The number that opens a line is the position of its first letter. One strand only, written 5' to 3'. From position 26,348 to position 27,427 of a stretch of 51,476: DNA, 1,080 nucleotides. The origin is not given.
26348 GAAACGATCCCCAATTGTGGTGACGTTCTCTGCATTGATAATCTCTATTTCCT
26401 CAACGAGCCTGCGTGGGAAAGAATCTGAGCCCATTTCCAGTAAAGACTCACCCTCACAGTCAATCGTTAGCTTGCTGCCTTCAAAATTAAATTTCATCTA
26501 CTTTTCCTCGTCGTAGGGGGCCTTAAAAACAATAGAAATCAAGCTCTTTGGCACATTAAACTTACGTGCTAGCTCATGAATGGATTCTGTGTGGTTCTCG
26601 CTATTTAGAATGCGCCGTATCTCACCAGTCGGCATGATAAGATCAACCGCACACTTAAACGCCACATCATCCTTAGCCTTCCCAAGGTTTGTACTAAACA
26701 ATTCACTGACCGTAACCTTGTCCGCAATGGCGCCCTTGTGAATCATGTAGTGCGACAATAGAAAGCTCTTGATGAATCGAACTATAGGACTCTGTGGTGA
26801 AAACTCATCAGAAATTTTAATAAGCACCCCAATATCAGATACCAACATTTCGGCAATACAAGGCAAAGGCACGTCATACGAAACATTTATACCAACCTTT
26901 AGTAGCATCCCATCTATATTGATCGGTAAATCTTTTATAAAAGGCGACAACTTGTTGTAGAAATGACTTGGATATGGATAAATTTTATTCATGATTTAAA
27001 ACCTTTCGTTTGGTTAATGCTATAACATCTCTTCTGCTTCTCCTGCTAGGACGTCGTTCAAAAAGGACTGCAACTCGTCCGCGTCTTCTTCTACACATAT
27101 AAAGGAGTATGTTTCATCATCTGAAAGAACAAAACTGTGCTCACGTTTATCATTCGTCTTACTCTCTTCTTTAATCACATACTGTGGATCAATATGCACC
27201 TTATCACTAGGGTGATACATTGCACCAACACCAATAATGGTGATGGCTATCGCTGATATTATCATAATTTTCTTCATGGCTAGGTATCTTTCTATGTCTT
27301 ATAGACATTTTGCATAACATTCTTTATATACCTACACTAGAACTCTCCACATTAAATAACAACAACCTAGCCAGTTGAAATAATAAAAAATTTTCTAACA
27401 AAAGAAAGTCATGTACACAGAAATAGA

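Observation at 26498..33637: Three ImmA/IrrE (DUF955) paralogs: one catalytic, two pseudo-proteases wired to a sigma factor and to the LRR array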

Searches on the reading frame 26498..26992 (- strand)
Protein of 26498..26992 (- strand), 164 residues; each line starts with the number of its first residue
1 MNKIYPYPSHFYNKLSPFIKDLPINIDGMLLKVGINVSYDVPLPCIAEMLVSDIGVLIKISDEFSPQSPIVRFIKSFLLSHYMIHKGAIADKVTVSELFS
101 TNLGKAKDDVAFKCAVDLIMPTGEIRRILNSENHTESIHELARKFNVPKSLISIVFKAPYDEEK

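Call 3: search_protein_families(library=pfam, proteins=[window:26498-26992:-], max_evalue=1)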
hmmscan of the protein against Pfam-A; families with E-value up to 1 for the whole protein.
window:26498-26992:- (164 aa): 3 families
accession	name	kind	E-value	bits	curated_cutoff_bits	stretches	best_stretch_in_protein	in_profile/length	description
PF06114.19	Peptidase_M78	-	0.00099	19.4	22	1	79-151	46-117/123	IrrE N-terminal-like domain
PF04218.19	CENP-B_N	-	0.044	13.9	21.2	1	134-157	21-44/53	CENP-B N-terminal DNA-binding domain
PF12824.13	MRP-L20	-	0.11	13.2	30.4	1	124-161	93-130/164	Mitochondrial ribosomal protein subunit L20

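Call 17: search_protein_families(library=phrogs, proteins=[window:26498-26992:-], max_evalue=0.01)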
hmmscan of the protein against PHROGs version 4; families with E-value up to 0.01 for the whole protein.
window:26498-26992:- (164 aa): 0 families

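Call 19: find_homologous_proteins(query=window:26498-26992:-, max_evalue=0.001)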
Query window:26498-26992:- (164 aa): 1 proteins with E <= 0.001 among 20 candidates.
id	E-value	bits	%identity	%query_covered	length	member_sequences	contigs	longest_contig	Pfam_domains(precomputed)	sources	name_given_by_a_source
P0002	2.5e-97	341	95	100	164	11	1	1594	-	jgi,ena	-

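Call 21: find_encoding_contigs(protein=P0002, flank=10000, max_places=10)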
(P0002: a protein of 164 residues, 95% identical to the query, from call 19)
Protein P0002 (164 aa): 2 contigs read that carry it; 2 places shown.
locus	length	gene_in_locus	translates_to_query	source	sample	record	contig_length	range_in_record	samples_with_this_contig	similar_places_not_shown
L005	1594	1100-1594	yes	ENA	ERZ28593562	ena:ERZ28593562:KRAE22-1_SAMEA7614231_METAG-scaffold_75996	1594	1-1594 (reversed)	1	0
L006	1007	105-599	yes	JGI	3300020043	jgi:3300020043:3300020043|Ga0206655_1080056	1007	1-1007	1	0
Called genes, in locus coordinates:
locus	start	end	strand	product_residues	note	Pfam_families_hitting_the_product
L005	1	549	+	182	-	?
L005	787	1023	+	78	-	-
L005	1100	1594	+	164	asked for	?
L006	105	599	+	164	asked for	-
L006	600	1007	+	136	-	?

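Call 22: find_encoding_contigs(protein=window:26498-26992:-, flank=10000, max_places=10)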
Protein window:26498-26992:- (164 aa): 1 contig read that carries it; 1 place shown.
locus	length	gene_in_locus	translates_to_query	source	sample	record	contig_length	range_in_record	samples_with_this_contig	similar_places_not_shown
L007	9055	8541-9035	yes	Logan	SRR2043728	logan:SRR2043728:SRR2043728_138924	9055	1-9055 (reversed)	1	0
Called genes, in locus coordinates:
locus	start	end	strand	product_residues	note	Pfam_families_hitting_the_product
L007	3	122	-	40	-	?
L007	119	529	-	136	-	-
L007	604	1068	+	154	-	PF00436:SSB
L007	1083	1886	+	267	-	PF05838:Glyco_hydro_108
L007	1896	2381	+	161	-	PF06114:Peptidase_M78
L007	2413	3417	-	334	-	-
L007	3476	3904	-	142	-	-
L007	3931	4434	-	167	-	-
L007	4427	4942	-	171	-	-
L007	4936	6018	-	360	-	PF04545:Sigma70_r4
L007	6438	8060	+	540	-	PF00118:Cpn60_TCP1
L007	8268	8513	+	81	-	-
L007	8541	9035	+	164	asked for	-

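Call 44: find_related_loci(query=A4, collection=viral_contigs, flank=10000)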
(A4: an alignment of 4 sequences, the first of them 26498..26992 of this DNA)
Query A4 (164 aa) in viral_contigs; peptide patterns used: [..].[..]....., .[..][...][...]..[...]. (x = any residue, [..] = any of these).
110 stretches matched a pattern, but none encodes a relative of the query by tblastn (E <= 1e-3).

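Call 67: predict_structure(alignment_id=A8)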
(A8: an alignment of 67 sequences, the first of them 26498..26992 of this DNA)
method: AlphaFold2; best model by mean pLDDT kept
length: 164 residues; sequences in the alignment: 67
mean_pLDDT: 89.1   pTM: 0.87
mean pLDDT of the five models: 89.1, 88.2, 88.2, 87.6, 86.4
residues with pLDDT >= 90: 110; 70-90: 42; 50-70: 9; < 50: 3
segments of 3 or more residues with pLDDT < 50: none
pLDDT, mean of each block of 10 residues (from residue 1): 62 84 93 95 95 96 95 97 94 96 96 93 84 82 94 83 55
secondary structure, 60 per line:
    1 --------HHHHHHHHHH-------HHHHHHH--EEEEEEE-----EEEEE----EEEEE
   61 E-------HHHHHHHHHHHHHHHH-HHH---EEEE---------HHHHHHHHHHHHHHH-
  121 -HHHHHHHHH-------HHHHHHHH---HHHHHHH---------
elements in order: H9-18 H26-32 E35-41 E47-51 E56-61 H69-84 E92-95 H105-119 H122-130 H138-145 H149-155

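Call 71: fold_search(model_id=the predicted structure, library=pdb)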
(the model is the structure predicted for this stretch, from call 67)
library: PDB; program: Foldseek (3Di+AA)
matches with E <= 10: 140; with E <= 0.001: 1
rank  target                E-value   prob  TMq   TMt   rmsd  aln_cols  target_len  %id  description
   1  7t5t                  9.9e-05  1.00  0.61  0.38   3.7       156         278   13  Structure of Thauera sp. K11 CapP (released 2022-09-14)
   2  3dti                  1.7e-03  1.00  0.58  0.41   5.1       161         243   15  Crystal structure of the IRRE protein, a central regulator of DNA damage repair in deinococcaceae (released 2009-02-10)
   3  3dte                  2.5e-03  1.00  0.58  0.41   4.9       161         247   15  Crystal structure of the IRRE protein, a central regulator of DNA damage repair in deinococcaceae (released 2009-02-10)
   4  8sln_A                3.2e-03  1.00  0.58  0.42   5.5       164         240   15  Crystal structure of Deinococcus geothermalis PprI complexed with ssDNA (released 2024-03-13)
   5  6d2s                  4.3e-03  0.99  0.52  0.33  10.8       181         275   16  Mycobacterium tuberculosis transcriptional regulator (released 2019-04-17)
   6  6cyy_A                4.9e-03  1.00  0.56  0.31   7.9       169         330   15  Mycobacterium tuberculosis transcriptional regulator (released 2019-04-17)
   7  6cz6_D                7.5e-03  1.00  0.54  0.29   7.7       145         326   16  Mycobacterium tuberculosis transcriptional regulator (released 2019-04-17)
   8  6cz6_A                9.6e-03  0.99  0.51  0.28  10.7       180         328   16  Mycobacterium tuberculosis transcriptional regulator (released 2019-04-17)
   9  6cyj_A                1.1e-02  1.00  0.59  0.32   7.6       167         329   16  Mycobacterium tuberculosis transcriptional regulator (released 2019-04-17)
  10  4qhi_D                1.2e-01  0.47  0.30  0.42  12.2       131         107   16  Crystal structure of Methanocaldococcus jannaschii selecase mutant R36W (released 2014-07-16)
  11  4qhj_A                2.4e-01  0.44  0.32  0.45   9.1       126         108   17  Crystal structure of Methanocaldococcus jannaschii selecase mutant I100F+H107F (released 2014-07-16)
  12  6mdx_A                6.5e-01  0.25  0.26  0.24   5.7        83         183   13  Mechanism of protease dependent DPC repair (released 2019-04-10)
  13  8dg8_A                7.3e-01  0.07  0.18  0.09  15.7       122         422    9  Cryo-EM Structure of HPIV3 prefusion F trimer in complex with 3x1 Fab (released 2023-02-22)
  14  7z6s_C                8.3e-01  0.25  0.25  0.14   8.5        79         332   13  MATCAP bound to a human 14 protofilament microtubule (released 2022-05-11)
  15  9kgt_C                9.4e-01  0.08  0.20  0.05  30.2       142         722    6  Crystal structure of topoisomerase IV from Klebsiella pneumoniae in complex with DNA and BWC0977, a dual-targeting bro (released 2025-11-12)
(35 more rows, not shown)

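Call 83: search_protein_families(library=ncbifam, proteins=[window:26498-26992:-], max_evalue=0.01)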
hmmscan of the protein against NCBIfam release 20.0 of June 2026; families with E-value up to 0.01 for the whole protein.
window:26498-26992:- (164 aa): 0 families

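Call 97: search_protein_families(library=padloc, proteins=[window:26498-26992:-], max_evalue=0.01)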
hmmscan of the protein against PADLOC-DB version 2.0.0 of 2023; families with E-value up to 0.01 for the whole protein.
window:26498-26992:- (164 aa): 1 family
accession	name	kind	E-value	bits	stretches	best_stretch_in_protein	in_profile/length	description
PDLC04141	capP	-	0.0033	15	1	70-150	66-142/242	capP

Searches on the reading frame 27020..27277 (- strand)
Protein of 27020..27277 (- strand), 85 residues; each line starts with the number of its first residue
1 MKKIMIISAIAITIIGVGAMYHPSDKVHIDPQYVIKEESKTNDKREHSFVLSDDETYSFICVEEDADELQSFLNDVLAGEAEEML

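Call 3: search_protein_families(library=pfam, proteins=[window:27020-27277:-], max_evalue=1)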
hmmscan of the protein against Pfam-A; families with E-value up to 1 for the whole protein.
window:27020-27277:- (85 aa): 1 family
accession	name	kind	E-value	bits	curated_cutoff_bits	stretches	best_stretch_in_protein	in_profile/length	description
PF18706.7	ISPD_C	-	0.097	12.7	32.6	1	6-71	5-68/148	D-ribitol-5-phosphate cytidylyltransferase C-terminal domain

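Call 17: search_protein_families(library=phrogs, proteins=[window:27020-27277:-], max_evalue=0.01)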
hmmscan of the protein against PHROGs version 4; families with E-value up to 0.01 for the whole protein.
window:27020-27277:- (85 aa): 0 families

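Call 97: search_protein_families(library=padloc, proteins=[window:27020-27277:-], max_evalue=0.01)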
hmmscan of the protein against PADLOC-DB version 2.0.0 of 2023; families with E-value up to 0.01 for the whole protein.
window:27020-27277:- (85 aa): 0 families
